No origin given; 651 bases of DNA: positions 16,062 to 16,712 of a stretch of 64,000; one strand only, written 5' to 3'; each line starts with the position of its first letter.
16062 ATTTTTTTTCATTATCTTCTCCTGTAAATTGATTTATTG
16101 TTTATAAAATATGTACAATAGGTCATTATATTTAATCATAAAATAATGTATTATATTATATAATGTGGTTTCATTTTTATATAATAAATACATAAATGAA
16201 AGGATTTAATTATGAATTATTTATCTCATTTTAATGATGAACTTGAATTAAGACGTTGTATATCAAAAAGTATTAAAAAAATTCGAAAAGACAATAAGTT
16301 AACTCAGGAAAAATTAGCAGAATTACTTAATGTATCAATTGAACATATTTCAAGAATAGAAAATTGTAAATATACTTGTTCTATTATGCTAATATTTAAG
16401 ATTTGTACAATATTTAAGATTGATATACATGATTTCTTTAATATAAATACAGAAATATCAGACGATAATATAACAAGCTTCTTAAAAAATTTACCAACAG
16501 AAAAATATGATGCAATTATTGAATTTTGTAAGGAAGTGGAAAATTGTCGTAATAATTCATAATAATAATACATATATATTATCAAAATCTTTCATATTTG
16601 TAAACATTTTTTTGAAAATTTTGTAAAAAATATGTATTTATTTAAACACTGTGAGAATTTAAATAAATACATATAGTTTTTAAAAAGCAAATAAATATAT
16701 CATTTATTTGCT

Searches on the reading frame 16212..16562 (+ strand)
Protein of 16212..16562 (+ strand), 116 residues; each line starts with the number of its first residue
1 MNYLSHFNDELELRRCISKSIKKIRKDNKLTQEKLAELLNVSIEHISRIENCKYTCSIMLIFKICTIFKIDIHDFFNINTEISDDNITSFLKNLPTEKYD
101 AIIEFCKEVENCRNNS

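Call 22: search_protein_families(library=pfam, max_evalue=0.001, proteins=[window:16212-16562:+])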
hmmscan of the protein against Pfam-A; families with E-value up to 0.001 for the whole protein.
window:16212-16562:+ (116 aa): 7 families
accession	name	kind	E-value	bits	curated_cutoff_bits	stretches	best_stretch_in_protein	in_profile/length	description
PF01381.28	HTH_3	-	3.1e-10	40.4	23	1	21-74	1-54/55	Helix-turn-helix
PF12844.13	HTH_19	-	5.2e-08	33.1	30.2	1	21-77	4-60/64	Helix-turn-helix domain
PF13443.12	HTH_26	-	5.6e-07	30.2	22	1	21-80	2-62/63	Cro/C1-type HTH DNA-binding domain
PF04545.22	Sigma70_r4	-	8.7e-05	22.4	24.1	1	25-50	16-41/50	Sigma-70, region 4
PF13560.12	HTH_31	-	0.00015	22.5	27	1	24-68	9-54/64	Helix-turn-helix domain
PF01395.27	PBP_GOBP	-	0.00061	20.3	22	0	12-52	46-90/113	PBP/GOBP family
PF13744.12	HTH_37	-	0.00071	19.8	27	1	8-54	10-56/80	Helix-turn-helix domain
